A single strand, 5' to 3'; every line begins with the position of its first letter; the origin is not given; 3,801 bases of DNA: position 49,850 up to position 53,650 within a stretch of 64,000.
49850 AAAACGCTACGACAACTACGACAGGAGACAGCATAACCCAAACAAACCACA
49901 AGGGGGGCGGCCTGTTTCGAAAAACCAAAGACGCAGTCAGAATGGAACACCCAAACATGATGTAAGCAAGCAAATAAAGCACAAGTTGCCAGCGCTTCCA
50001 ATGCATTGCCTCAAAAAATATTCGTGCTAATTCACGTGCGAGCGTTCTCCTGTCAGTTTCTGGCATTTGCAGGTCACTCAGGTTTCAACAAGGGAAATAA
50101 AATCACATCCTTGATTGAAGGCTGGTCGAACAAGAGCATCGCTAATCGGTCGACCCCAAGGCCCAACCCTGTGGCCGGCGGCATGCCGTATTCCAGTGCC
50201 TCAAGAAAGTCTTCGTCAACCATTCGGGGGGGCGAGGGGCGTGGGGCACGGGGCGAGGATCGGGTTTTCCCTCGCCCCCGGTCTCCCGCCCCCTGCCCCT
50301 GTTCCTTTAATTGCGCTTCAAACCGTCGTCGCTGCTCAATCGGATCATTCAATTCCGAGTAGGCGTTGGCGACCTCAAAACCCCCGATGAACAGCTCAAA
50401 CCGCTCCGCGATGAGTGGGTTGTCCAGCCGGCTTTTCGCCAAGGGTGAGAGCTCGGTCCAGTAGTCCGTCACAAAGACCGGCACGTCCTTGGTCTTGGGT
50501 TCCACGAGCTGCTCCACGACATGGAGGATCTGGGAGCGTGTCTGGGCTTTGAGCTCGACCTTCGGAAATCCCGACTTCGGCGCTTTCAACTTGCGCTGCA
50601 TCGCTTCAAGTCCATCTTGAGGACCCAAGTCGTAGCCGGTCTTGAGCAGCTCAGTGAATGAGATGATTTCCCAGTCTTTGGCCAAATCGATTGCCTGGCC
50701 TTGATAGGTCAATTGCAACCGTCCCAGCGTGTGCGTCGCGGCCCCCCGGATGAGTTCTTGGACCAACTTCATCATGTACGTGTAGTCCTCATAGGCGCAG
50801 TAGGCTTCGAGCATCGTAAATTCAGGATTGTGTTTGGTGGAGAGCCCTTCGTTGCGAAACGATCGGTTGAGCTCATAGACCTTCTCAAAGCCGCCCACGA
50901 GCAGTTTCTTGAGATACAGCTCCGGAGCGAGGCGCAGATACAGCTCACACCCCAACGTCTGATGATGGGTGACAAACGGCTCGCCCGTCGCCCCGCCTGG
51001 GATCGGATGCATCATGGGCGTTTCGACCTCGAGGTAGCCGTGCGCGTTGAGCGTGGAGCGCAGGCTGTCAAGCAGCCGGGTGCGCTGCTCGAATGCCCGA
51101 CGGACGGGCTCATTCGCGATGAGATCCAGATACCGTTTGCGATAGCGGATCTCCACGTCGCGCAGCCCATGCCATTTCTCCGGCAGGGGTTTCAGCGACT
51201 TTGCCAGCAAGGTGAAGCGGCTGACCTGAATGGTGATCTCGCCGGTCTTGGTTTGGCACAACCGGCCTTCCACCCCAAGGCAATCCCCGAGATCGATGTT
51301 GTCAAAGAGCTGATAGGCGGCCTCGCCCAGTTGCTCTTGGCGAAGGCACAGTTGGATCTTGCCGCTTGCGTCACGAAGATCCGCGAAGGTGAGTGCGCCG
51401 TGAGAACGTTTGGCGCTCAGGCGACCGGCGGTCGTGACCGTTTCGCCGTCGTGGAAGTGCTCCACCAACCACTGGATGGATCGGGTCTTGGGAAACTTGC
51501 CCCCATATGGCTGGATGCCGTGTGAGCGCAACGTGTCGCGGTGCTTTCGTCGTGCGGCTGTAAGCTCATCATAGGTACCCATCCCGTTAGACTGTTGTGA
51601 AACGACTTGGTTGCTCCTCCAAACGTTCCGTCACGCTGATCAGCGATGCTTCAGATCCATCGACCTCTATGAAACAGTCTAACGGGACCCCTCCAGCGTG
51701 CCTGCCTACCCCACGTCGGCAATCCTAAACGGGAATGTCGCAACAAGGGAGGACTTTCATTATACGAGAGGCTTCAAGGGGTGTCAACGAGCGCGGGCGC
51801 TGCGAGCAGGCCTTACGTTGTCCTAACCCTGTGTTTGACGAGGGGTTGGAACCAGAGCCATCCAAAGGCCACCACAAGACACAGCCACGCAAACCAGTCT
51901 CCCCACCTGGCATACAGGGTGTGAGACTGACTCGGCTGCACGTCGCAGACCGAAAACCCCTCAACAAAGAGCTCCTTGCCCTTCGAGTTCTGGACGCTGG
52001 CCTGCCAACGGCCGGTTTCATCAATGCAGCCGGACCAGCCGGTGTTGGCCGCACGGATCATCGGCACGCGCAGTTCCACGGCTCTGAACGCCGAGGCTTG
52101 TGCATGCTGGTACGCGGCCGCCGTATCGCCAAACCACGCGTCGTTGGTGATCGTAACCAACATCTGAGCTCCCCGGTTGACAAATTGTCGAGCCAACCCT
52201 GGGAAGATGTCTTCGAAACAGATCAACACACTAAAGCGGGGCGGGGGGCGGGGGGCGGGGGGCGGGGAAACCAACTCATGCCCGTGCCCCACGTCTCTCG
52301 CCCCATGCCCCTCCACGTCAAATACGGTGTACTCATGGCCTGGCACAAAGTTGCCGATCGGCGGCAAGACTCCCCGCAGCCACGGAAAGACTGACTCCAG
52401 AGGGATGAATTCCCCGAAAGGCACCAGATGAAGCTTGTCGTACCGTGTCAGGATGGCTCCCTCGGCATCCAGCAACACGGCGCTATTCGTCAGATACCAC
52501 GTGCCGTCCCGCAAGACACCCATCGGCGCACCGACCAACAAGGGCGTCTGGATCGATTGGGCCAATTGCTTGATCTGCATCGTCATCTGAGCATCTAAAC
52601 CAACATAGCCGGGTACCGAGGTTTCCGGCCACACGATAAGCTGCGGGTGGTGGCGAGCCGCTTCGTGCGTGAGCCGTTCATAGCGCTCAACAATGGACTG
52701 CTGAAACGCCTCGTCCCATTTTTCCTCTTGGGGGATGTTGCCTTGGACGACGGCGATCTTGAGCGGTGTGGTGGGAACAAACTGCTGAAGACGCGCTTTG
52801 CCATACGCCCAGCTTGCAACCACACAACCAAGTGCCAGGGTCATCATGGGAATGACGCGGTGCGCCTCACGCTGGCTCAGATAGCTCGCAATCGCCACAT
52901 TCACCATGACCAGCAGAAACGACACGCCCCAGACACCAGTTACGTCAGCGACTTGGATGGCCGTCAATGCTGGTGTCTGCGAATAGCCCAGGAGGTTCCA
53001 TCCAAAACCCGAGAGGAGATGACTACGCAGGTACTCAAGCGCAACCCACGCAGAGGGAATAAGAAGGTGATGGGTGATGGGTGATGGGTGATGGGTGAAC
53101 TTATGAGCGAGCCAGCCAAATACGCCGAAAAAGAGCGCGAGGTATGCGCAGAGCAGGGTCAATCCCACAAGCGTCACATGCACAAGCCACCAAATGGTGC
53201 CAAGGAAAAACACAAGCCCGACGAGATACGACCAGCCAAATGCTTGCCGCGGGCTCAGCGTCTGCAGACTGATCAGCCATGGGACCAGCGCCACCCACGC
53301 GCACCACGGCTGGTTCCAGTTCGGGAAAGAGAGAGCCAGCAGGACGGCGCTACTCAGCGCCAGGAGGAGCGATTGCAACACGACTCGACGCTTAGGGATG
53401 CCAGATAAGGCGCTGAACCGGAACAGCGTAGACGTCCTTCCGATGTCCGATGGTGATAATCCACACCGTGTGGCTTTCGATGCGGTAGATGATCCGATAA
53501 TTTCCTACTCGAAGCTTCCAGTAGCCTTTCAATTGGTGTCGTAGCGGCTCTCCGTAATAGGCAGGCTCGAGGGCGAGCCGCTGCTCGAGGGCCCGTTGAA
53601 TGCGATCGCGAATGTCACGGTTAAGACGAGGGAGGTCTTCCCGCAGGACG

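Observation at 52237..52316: GC-rich repeat inserted in frame in the CN-hydrolase domain of lnt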

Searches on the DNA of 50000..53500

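Call 78: search_rna_families(source=window, start=50000, end=53500, threshold=evalue, max_evalue=1)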
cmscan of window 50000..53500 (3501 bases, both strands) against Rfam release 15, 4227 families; matches with E-value up to 1: 5.
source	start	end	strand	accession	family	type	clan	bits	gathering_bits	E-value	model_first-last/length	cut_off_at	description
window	52237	52312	+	RF03964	mir-H1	Gene; miRNA;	-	27.4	97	0.16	1-85/85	no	mir-H1 microRNA precursor family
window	50231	50297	+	RF03946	mir-3132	Gene; miRNA;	-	25.6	84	0.25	1-75/75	no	mir-3132 microRNA precursor family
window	52244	52307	+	RF00772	mir-328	Gene; miRNA;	-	25.2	70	0.32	1-75/75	no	mir-328 microRNA precursor family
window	52239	52313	+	RF00802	mir-207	Gene; miRNA;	-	24.5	88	0.19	1-78/78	no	mir-207 microRNA precursor family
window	52239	52310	+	RF04159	MIR1437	Gene; miRNA;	-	23.5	168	0.65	1-192/192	no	MIR1437 microRNA precursor family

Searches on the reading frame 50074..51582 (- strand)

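Call 10: search_protein_families(library=pfam, proteins=[window:50074-51582:-])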
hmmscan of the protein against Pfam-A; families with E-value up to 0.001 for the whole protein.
window:50074-51582:- (502 aa): 3 families
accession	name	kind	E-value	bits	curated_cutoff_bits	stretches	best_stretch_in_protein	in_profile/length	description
PF00152.25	tRNA-synt_2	-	7.1e-78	262.2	25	1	143-498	2-306/308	tRNA synthetases class II (D, K and N)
PF01336.31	tRNA_anti-codon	-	8e-16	58.2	27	1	49-126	1-75/75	OB-fold nucleic acid binding domain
PF01409.25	tRNA-synt_2d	-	0.00011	22.2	19.8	0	454-493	195-235/246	tRNA synthetases class II core domain (F)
